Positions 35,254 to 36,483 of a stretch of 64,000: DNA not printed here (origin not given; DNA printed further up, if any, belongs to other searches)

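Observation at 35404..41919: Six-gene operon of soluble proteins only, with three tandem CgeB-like glycosyltransferase paralogues and no export or priming machinery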

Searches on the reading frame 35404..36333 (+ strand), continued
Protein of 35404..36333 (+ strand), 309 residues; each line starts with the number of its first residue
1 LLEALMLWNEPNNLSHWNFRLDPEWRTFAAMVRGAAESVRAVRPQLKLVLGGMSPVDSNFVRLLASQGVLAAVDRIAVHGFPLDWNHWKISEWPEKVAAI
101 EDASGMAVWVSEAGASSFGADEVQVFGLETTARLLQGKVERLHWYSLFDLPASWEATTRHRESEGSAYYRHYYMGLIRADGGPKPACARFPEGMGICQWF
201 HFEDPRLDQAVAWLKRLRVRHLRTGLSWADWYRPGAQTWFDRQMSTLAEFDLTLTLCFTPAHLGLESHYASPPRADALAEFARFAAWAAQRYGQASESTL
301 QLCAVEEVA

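Call 64: get_annotated_region(hit=H9, flank=14000)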
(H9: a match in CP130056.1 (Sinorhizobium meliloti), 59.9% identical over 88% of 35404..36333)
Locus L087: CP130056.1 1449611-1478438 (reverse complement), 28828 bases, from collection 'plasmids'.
description: Sinorhizobium meliloti strain R11 plasmid pSymB, complete sequence
organism: Sinorhizobium meliloti (NCBI taxid 382)
taxonomy: Bacteria; Pseudomonadota; Alphaproteobacteria; Hyphomicrobiales; Rhizobiaceae; Sinorhizobium; Sinorhizobium meliloti
host: -; source: Medicago,Cell culture; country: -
typing (MOB-suite, as given by PLSDB): mobilizable; relaxase MOBQ
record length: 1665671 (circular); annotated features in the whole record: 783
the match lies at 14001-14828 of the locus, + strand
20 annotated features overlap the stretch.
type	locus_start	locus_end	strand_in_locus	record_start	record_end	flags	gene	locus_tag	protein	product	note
CDS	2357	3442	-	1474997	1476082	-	-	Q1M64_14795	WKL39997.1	glycosyltransferase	-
CDS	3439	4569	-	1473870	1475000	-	-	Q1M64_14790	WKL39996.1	glycosyltransferase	-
CDS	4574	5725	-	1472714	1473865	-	-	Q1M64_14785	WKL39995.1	glycosyltransferase family 4 protein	-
CDS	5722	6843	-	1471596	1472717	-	-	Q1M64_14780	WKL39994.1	NAD-dependent epimerase/dehydratase family protein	-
CDS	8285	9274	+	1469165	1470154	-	-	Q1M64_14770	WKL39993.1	zinc-binding dehydrogenase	-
CDS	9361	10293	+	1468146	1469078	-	-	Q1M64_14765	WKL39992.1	Gfo/Idh/MocA family oxidoreductase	-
CDS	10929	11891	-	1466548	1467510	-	-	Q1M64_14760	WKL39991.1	hypothetical protein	-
CDS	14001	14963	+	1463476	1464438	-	-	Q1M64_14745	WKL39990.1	beta-xylosidase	-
CDS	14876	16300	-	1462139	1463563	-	-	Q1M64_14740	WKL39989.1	Coenzyme F420 hydrogenase/dehydrogenase, beta subunit C-terminal domain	-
CDS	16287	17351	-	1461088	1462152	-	-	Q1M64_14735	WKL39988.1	polysaccharide pyruvyl transferase family protein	-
CDS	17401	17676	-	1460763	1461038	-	-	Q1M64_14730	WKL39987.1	hypothetical protein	-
CDS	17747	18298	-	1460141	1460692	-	-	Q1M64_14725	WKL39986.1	DUF1003 domain-containing protein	-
CDS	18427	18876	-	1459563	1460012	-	-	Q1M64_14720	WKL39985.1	SRPBCC family protein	-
CDS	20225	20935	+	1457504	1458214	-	-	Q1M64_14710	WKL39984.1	GntR family transcriptional regulator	-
CDS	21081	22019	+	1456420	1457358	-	-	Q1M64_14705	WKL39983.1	dihydrodipicolinate synthase family protein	-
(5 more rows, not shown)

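Call 65: get_annotated_region(hit=H1, flank=14000)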
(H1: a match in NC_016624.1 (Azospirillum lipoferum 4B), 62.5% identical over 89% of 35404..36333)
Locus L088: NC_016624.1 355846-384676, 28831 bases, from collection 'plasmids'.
description: Azospirillum lipoferum 4B plasmid AZO_p5, complete sequence
organism: Azospirillum lipoferum 4B (NCBI taxid 862719)
taxonomy: Bacteria; Pseudomonadota; Alphaproteobacteria; Rhodospirillales; Azospirillaceae; Azospirillum; Azospirillum lipoferum; Azospirillum lipoferum 4B
host: -; source: -; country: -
typing (MOB-suite, as given by PLSDB): mobilizable; relaxase MOBP
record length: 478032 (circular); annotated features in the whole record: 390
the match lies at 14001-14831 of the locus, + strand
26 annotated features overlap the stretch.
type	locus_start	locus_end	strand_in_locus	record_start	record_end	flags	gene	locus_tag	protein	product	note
CDS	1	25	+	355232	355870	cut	cyoC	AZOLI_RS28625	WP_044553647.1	cytochrome o ubiquinol oxidase subunit III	GO:0015990 - electron transport coupled proton transport [Evidence IEA]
CDS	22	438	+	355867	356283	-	cyoD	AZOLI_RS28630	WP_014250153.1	cytochrome o ubiquinol oxidase subunit IV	GO:0015990 - electron transport coupled proton transport [Evidence IEA]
CDS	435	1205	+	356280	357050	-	-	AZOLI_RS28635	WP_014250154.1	SURF1 family protein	-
CDS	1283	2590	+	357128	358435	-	-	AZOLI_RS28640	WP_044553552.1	ATP-binding protein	-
CDS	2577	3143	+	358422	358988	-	-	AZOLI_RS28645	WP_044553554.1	response regulator transcription factor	-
CDS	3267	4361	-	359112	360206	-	-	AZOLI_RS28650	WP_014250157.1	glycosyltransferase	-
CDS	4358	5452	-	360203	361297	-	-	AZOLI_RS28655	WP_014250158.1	glycosyltransferase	-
CDS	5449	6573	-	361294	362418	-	-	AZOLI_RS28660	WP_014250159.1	glycosyltransferase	-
CDS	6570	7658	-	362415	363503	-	-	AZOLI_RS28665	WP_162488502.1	glycosyltransferase family 4 protein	-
CDS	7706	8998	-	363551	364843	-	-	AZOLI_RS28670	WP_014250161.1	TIGR04295 family B12-binding domain-containing radical SAM protein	-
CDS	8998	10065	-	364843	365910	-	-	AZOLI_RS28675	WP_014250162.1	SDR family NAD(P)-dependent oxidoreductase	-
CDS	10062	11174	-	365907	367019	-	-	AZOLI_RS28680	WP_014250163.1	SDR family NAD(P)-dependent oxidoreductase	-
CDS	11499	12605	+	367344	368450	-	-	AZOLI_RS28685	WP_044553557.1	inositol-3-phosphate synthase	-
CDS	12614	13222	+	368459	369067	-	-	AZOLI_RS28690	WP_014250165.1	histidine phosphatase family protein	-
CDS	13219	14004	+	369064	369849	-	-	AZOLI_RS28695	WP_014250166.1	TIGR04290 family methyltransferase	-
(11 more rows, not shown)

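Call 66: search_protein_families(library=ncbifam, proteins=[L088:7706-8998:-, L088:13219-14004:+, L088:14001-14930:+, L088:11499-12605:+, L088:12614-13222:+, L088:8998-10065:-, L088:10062-11174:-, L088:6570-7658:-, L088:5449-6573:-, L088:3267-4361:-], max_evalue=0.00001)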
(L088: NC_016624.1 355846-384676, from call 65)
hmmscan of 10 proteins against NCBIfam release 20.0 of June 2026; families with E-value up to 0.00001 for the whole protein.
L088:7706-8998:- (430 aa): 18 families
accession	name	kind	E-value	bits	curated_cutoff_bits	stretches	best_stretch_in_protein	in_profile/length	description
TIGR04295.1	B12_rSAM_oligo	hypoth_equivalog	1.4e-217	722.4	400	1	2-424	1-422/422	TIGR04295 family B12-binding domain-containing radical SAM protein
TIGR02026.1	BchE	equivalog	3.8e-26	92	481.35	1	23-334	19-336/497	magnesium-protoporphyrin IX monomethyl ester anaerobic oxidative cyclase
TIGR04367.1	HpnR_B12_rSAM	equivalog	3.3e-17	62.2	650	1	1-361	1-349/490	hopanoid C-3 methylase HpnR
TIGR04072.2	rSAM_ladder_B12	equivalog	3.1e-14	52.5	360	1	203-322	181-308/443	lipid biosynthesis B12-binding/radical SAM protein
NF050148.1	rSAM_ApyD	equivalog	7.9e-14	51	750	1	125-331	127-332/645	RiPP biosynthesis radical SAM protein ApyD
TIGR04479.1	bcpD_PhpK_rSAM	subfamily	2.7e-13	49.1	600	1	189-321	228-367/504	PhpK family radical SAM P-methyltransferase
TIGR04014.1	B12_SAM_MJ_0865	equivalog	2e-11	43.3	360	1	103-250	68-209/434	methyl-coenzyme M reductase glutamine C-methyltransferase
TIGR04013.1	B12_SAM_MJ_1487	hypoth_equivalog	2.2e-11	43.2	251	1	94-253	62-203/382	TIGR04013 family B12-binding domain/radical SAM domain-containing protein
NF038361.1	rSAM_Sden_1168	equivalog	8.2e-11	41.1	575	1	125-258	199-339/560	Sden_1168 family B12-binding radical SAM P-methyltransferase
TIGR03471.1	HpnJ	equivalog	3.4e-10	39.4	577.6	1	106-308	101-310/472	hopanoid biosynthesis associated radical SAM protein HpnJ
TIGR03975.1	rSAM_ocin_1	subfamily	1e-09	37.5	281.85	1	125-316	182-383/606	RiPP maturation radical SAM C-methyltransferase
TIGR04385.1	B12_rSAM_cofa1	equivalog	2.3e-09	37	450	1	125-354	123-354/438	B12 lower ligand biosynthesis radical SAM protein BzaD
NF040546.1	rSAM_CUAEP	equivalog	2.5e-09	36.3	500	1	24-319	11-297/468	CUAEP/CCAEP-tail radical SAM (seleno)protein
NF033070.1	rSAM_AprD4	equivalog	1.2e-08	34.3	500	1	159-317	155-319/456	AprD4 family radical SAM diol-dehydratase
NF040542.1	rSAM_RCCLKC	equivalog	8.4e-07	28.5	450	1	117-269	92-252/423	arsinothricin biosynthesis radical SAM protein ArsL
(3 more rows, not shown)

L088:13219-14004:+ (261 aa): 9 families
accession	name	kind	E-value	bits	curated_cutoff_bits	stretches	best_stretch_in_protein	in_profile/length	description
TIGR04290.1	meth_Rta_06860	hypoth_equivalog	3.7e-117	389.6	300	1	9-233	2-226/226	TIGR04290 family methyltransferase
NF011650.0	PRK15068.1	equivalog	1.5e-21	76.6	209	1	41-150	108-218/324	tRNA 5-methoxyuridine(34)/uridine 5-oxyacetic acid(34) synthase CmoB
TIGR00452.1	TIGR00452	equivalog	1.9e-21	76.2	275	1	41-150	103-212/316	tRNA 5-methoxyuridine(34)/uridine 5-oxyacetic acid(34) synthase CmoB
TIGR01983.1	UbiG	equivalog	6.1e-15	55.1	102.95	1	48-156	45-150/228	bifunctional 2-polyprenyl-6-hydroxyphenol methylase/3-demethylubiquinol 3-O-methyltransferase UbiG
NF043040.1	corrin_prot_MT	hypoth_equivalog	4.3e-11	42.6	180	1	48-136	31-124/216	corrinoid protein-associated methyltransferase CpaM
TIGR02021.1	BchM-ChlM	equivalog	1.3e-10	41.1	158.9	1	50-135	47-131/218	magnesium protoporphyrin IX methyltransferase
NF004851.0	PRK06202.1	equivalog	9.6e-09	35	243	1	56-167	60-175/237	hypothetical protein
NF011529.0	PRK14968.1-3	equivalog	4.5e-07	29.5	162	1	56-128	34-104/198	putative methyltransferase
NF001785.0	PRK00517.2-2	equivalog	2.1e-06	27.1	188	1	53-127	142-216/282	50S ribosomal protein L11 methyltransferase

L088:14001-14930:+ (309 aa): 0 families

L088:11499-12605:+ (368 aa): 1 family
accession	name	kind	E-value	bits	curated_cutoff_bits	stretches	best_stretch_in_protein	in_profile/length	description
TIGR03450.1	mycothiol_INO1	equivalog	3.8e-163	542.7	638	1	7-355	2-355/355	inositol-3-phosphate synthase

L088:12614-13222:+ (202 aa): 10 families
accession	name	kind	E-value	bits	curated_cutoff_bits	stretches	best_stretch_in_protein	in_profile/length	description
TIGR03848.1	MSMEG_4193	subfamily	3.6e-45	153.9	203.85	1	5-199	2-198/204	MSMEG_4193 family putative phosphomutase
TIGR03162.1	ribazole_cobC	equivalog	1.3e-34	119.2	162.9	1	6-183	2-174/176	alpha-ribazole phosphatase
NF005567.0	PRK07238.1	equivalog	5.1e-29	101.8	326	1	3-185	178-358/378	bifunctional RNase H/acid phosphatase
NF045917.1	PhserinePhPspA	equivalog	3.3e-21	75.9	350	1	27-185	26-182/211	phosphoserine phosphatase PspA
NF011580.0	PRK15004.1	equivalog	2.6e-20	73.3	250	1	5-187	3-183/203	adenosylcobalamin/alpha-ribazole phosphatase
NF038349.1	dPGM_arch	equivalog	1.8e-17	63.9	225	1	6-197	2-180/194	2,3-diphosphoglycerate-dependent phosphoglycerate mutase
NF002901.0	PRK03482.1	equivalog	7.9e-16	58.3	261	1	7-170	6-167/215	2,3-diphosphoglycerate-dependent phosphoglycerate mutase GpmB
NF009994.0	PRK13463.1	equivalog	6.9e-12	45.6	277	1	2-169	2-167/203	phosphoserine phosphatase 1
NF009993.0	PRK13462.1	equivalog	1.4e-09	37.9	226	1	5-184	8-178/203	acid phosphatase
NF002339.0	PRK01295.1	equivalog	2.3e-06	27.2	316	1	1-134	1-137/206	2,3-bisphosphoglycerate-dependent phosphoglycerate mutase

L088:8998-10065:- (355 aa): 36 families (the best 25 are shown)
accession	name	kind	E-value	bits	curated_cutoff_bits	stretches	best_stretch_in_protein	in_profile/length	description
TIGR01181.1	dTDP_gluc_dehyt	equivalog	2.9e-48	164.6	365.1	1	8-342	2-315/321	dTDP-glucose 4,6-dehydratase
TIGR01179.1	galE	equivalog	1.4e-41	142.4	262.3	1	8-322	2-308/332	UDP-glucose 4-epimerase GalE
TIGR04180.1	EDH_00030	hypoth_equivalog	3.7e-38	131.3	475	1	8-302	1-269/297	NAD-dependent 4,6-dehydratase LegB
NF007490.0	PRK10084.1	subfamily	3.5e-28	98.6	649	1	8-342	3-338/361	dTDP-glucose 4,6-dehydratase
NF007956.0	PRK10675.1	subfamily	3.9e-25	88.7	394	1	8-319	3-310/338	UDP-glucose 4-epimerase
NF007582.0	PRK10217.1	equivalog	1.1e-24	87.2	698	1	8-273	4-256/355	dTDP-glucose 4,6-dehydratase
TIGR02622.1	CDP_4_6_dhtase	equivalog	3.9e-23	82.1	278.45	1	6-340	5-332/352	CDP-glucose 4,6-dehydratase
TIGR02197.1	heptose_epim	equivalog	4e-23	82.1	274.6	1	8-337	1-312/316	ADP-glyceromanno-heptose 6-epimerase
NF043036.1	ErythonDh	equivalog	3.1e-20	72.6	325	1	8-202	3-179/321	D-erythronate dehydrogenase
NF042422.1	oxyalk_red_OleD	equivalog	1e-19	71.1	580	1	8-260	3-220/329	2-alkyl-3-oxoalkanoate reductase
NF011728.1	PRK15181.1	equivalog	7.2e-19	68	760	1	8-337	18-336/348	Vi polysaccharide biosynthesis UDP-N-acetylglucosaminuronic acid C-4 epimerase TviC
TIGR03466.1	HpnA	hypoth_equivalog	5.6e-16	58.3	367.65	1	7-293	2-250/327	hopanoid-associated sugar epimerase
NF042423.1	oxyalk_red_Shew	equivalog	9.2e-14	51.2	580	1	7-261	10-227/331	2-alkyl-3-oxoalkanoate reductase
TIGR01746.1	Thioester-redct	subfamily_domain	2e-12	47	213.35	1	8-308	2-300/371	thioester reductase domain-containing protein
NF008872.0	PRK11908.1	equivalog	2.4e-12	46.6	294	1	8-286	4-268/349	bifunctional UDP-4-keto-pentose/UDP-xylose synthase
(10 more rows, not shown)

L088:10062-11174:- (370 aa): 31 families (the best 25 are shown)
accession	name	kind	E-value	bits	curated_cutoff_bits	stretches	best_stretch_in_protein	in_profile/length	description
TIGR01179.1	galE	equivalog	2.3e-36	125.3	262.3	2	5-130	2-128/332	UDP-glucose 4-epimerase GalE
TIGR01181.1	dTDP_gluc_dehyt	equivalog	1.1e-33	116.6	365.1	2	172-352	142-316/321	dTDP-glucose 4,6-dehydratase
TIGR04180.1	EDH_00030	hypoth_equivalog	2.2e-33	115.6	475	2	5-131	1-129/297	NAD-dependent 4,6-dehydratase LegB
TIGR02197.1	heptose_epim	equivalog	5.8e-25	88.1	274.6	2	178-347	135-313/316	ADP-glyceromanno-heptose 6-epimerase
TIGR03466.1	HpnA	hypoth_equivalog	1.8e-22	79.7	367.65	1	4-128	2-118/327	hopanoid-associated sugar epimerase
NF007956.0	PRK10675.1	subfamily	9.2e-20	71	394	1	4-129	2-130/338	UDP-glucose 4-epimerase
NF042422.1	oxyalk_red_OleD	equivalog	1.9e-19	70.2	580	1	5-128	3-115/329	2-alkyl-3-oxoalkanoate reductase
NF011728.1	PRK15181.1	equivalog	4.8e-18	65.3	760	1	178-347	162-337/348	Vi polysaccharide biosynthesis UDP-N-acetylglucosaminuronic acid C-4 epimerase TviC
NF052578.1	StrlDmthSdmBMthl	equivalog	7.8e-18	65.3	600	1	4-128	2-118/328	sterol demethylase protein SdmB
NF043036.1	ErythonDh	equivalog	2e-15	56.8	325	1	5-133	3-135/321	D-erythronate dehydrogenase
NF008360.0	PRK11150.1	equivalog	1.5e-14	54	452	1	180-350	139-309/310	ADP-glyceromanno-heptose 6-epimerase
NF007582.0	PRK10217.1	equivalog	1.5e-13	50.6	698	1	177-358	156-343/355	dTDP-glucose 4,6-dehydratase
NF007490.0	PRK10084.1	subfamily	2.1e-13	50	649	1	177-355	163-343/361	dTDP-glucose 4,6-dehydratase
NF041293.1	G6PDh_Azf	equivalog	5.5e-13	48.9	400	1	1-128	1-120/252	NAD-dependent glucose-6-phosphate dehydrogenase Azf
TIGR03589.1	PseB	equivalog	4.9e-12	45.4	407.75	1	3-122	5-124/324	UDP-N-acetylglucosamine 4,6-dehydratase (inverting)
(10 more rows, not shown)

L088:6570-7658:- (362 aa): 7 families
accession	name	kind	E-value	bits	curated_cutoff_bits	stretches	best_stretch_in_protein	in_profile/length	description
TIGR04047.1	MSMEG_0565_glyc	hypoth_equivalog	7e-15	55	259.85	1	237-350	259-372/373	MSMEG_0565 family glycosyltransferase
NF053787.1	GlcN_PG_synth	equivalog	7.9e-13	48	480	1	3-353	11-360/361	N-acetylglucosaminyl phosphatidylglycerol synthase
NF041876.1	EPS_EpsE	equivalog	8.3e-11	41.8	400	1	236-335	277-378/389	exopolysaccharide biosynthesis GT4 family glycosyltransferase EpsE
NF038295.1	EPS_HpsP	equivalog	6.3e-07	28.7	550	1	241-352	274-387/388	hormogonium polysaccharide biosynthesis glycosyltransferase HpsP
TIGR02149.1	glgA_Coryne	subfamily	6.8e-07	28.7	302.4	1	248-352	277-390/391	glycogen synthase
TIGR04063.1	stp3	hypoth_equivalog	5.5e-06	25.5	442.05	0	46-116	51-127/397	TIGR04063 family PEP-CTERM/XrtA system glycosyltransferase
TIGR03999.1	thiol_BshA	equivalog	6e-06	25.4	273.7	0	248-352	266-373/375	N-acetyl-alpha-D-glucosaminyl L-malate synthase BshA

L088:5449-6573:- (374 aa): 0 families

L088:3267-4361:- (364 aa): 0 families

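Call 73: list_cluster_members(proteins=[L087:14001-14963:+, L087:3439-4569:-, L087:5722-6843:-, L088:14001-14930:+, L088:7706-8998:-])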
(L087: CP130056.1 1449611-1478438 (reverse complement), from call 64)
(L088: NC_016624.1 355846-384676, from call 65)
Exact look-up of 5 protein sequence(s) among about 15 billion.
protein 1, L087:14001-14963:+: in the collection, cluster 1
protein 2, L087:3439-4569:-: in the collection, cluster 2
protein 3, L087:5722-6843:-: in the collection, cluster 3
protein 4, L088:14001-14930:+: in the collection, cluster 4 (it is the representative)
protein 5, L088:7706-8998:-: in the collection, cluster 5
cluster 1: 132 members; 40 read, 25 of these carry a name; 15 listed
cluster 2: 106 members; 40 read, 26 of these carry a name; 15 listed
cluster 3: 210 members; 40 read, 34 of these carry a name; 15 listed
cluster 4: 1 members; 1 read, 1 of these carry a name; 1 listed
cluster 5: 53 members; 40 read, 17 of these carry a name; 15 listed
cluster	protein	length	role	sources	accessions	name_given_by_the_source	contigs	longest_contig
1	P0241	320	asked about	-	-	beta-xylosidase (plasmid) [Sinorhizobium meliloti WSM1022] | beta-xylosidase | Beta-xylosidase n=2 Tax=Rhizobium meliloti TaxID=382 RepID=Q92WT8_RHIME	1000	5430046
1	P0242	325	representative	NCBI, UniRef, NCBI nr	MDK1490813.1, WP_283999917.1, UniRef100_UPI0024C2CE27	beta-xylosidase [Sinorhizobium sp. 7-81] | beta-xylosidase n=1 Tax=Sinorhizobium sp. 8-89 TaxID=3049089 RepID=UPI0024C2CE27 | beta-xylosidase [Sinorhizobium sp. 8-89]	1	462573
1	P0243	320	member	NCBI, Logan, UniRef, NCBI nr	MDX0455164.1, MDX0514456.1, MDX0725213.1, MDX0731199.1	beta-xylosidase [Sinorhizobium medicae] | Beta-xylosidase n=1 Tax=Sinorhizobium medicae TaxID=110321 RepID=A0ABX4TAN6_9HYPH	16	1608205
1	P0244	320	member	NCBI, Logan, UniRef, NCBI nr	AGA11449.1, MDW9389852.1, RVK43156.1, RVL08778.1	beta-xylosidase [Sinorhizobium meliloti] | beta-xylosidase n=1 Tax=Rhizobium meliloti TaxID=382 RepID=UPI0002A54F60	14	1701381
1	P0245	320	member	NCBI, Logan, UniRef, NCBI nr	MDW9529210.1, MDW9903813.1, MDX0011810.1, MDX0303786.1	beta-xylosidase [Sinorhizobium meliloti] | beta-xylosidase n=1 Tax=Rhizobium meliloti TaxID=382 RepID=UPI00299D0687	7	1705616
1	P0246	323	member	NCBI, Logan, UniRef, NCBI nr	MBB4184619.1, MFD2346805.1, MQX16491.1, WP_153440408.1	beta-xylosidase [Sinorhizobium terangae] | Beta-xylosidase n=1 Tax=Sinorhizobium terangae TaxID=110322 RepID=A0A6N7LF33_SINTE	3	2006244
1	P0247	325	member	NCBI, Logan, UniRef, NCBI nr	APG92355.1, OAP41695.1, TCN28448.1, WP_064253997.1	hypothetical protein [Sinorhizobium americanum] | Beta-xylosidase n=1 Tax=Sinorhizobium americanum TaxID=194963 RepID=A0A1L3LQK0_9HYPH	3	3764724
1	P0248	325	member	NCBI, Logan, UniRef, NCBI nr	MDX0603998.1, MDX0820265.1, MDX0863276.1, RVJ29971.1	beta-xylosidase [Sinorhizobium medicae] | beta-xylosidase n=1 Tax=Sinorhizobium medicae TaxID=110321 RepID=UPI000FDCB45C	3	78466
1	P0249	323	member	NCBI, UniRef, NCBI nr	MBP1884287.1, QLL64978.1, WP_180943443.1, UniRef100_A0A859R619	beta-xylosidase [Sinorhizobium mexicanum] | Beta-xylosidase n=1 Tax=Sinorhizobium mexicanum TaxID=375549 RepID=A0A859R619_9HYPH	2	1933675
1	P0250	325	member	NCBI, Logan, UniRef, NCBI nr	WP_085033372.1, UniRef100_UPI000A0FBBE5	beta-xylosidase [Ensifer aridi] | beta-xylosidase n=1 Tax=Ensifer aridi TaxID=1708715 RepID=UPI000A0FBBE5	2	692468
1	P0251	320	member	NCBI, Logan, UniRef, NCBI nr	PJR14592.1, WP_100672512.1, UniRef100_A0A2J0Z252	beta-xylosidase [Sinorhizobium meliloti] | Beta-xylosidase n=1 Tax=Rhizobium meliloti TaxID=382 RepID=A0A2J0Z252_RHIML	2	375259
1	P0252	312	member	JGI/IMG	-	beta-xylosidase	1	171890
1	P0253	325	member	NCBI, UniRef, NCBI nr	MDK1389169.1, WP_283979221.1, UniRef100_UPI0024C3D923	beta-xylosidase [Sinorhizobium sp. 8-89] | beta-xylosidase n=1 Tax=Sinorhizobium sp. 7-81 TaxID=3049087 RepID=UPI0024C3D923 | beta-xylosidase [Sinorhizobium sp. 7-81]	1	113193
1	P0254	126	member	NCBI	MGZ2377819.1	beta-xylosidase [Sinorhizobium medicae]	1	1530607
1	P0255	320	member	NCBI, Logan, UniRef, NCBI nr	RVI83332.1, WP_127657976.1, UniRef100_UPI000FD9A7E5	beta-xylosidase [Sinorhizobium meliloti] | beta-xylosidase n=1 Tax=Rhizobium meliloti TaxID=382 RepID=UPI000FD9A7E5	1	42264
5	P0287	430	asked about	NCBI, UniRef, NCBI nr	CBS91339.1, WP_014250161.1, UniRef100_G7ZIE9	TIGR04295 family B12-binding domain-containing radical SAM protein [Azospirillum ... | Fe-S oxidoreductase n=1 Tax=Azospirillum lipoferum (strain 4B) TaxID=862719 ...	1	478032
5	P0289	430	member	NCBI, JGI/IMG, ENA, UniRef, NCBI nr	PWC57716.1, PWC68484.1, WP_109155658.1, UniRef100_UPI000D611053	radical SAM protein [Azospirillum sp. TSH7] | TIGR04295 family B12-binding domain-containing radical SAM protein n=1 Tax=unclassified ... | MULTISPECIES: TIGR04295 family B12-binding domain-containing radical SAM protein ...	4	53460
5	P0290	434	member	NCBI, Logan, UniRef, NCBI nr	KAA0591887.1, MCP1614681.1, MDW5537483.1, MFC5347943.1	B12-binding domain/radical SAM domain protein of rhizo-twelve system [Azospirillum ... | TIGR04295 family B12-binding domain-containing radical SAM protein n=1 Tax=Azospirillum ... | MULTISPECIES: TIGR04295 family B12-binding domain-containing radical SAM protein ...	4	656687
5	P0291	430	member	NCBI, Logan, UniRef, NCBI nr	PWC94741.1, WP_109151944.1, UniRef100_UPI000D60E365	TIGR04295 family B12-binding domain-containing radical SAM protein [Azospirillum sp. TSO5] | TIGR04295 family B12-binding domain-containing radical SAM protein n=1 Tax=Azospirillum ...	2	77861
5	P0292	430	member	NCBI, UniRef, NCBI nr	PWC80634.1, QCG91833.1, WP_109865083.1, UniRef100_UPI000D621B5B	radical SAM protein [Azospirillum sp. TSH100] | TIGR04295 family B12-binding domain-containing radical SAM protein n=1 Tax=Azospirillum ... | TIGR04295 family B12-binding domain-containing radical SAM protein [Azospirillum sp. ...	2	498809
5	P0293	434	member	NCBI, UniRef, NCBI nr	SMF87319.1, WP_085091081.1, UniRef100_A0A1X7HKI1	B12-binding domain/radical SAM domain protein, rhizo-twelve system [Azospirillum oryzae] | B12-binding domain/radical SAM domain protein, rhizo-twelve system n=1 Tax=Azospirillum ... | TIGR04295 family B12-binding domain-containing radical SAM protein [Azospirillum oryzae]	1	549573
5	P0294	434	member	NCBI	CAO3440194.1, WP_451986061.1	TIGR04295 family B12-binding domain-containing radical SAM protein [Azospirillum ...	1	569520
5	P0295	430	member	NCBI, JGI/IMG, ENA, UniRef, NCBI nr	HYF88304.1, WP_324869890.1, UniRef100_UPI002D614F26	TIGR04295 family B12-binding domain-containing radical SAM protein [Azospirillum sp.] | TIGR04295 family B12-binding domain-containing radical SAM protein n=1 Tax=Azospirillum ...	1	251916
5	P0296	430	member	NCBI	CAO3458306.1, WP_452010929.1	TIGR04295 family B12-binding domain-containing radical SAM protein [Azospirillum ...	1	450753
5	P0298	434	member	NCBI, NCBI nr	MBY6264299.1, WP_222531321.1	TIGR04295 family B12-binding domain-containing radical SAM protein [Azospirillum sp. ...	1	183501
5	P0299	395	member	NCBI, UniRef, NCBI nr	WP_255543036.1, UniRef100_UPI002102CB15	TIGR04295 family B12-binding domain-containing radical SAM protein [Azospirillum sp. ... | TIGR04295 family B12-binding domain-containing radical SAM protein n=1 Tax=Azospirillum ...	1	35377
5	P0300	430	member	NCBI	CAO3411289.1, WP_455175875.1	TIGR04295 family B12-binding domain-containing radical SAM protein [Azospirillum ...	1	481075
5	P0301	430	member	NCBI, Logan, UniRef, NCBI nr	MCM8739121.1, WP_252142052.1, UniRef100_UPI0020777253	TIGR04295 family B12-binding domain-containing radical SAM protein [Azospirillum sp. A1-3] | TIGR04295 family B12-binding domain-containing radical SAM protein n=1 Tax=Azospirillum ...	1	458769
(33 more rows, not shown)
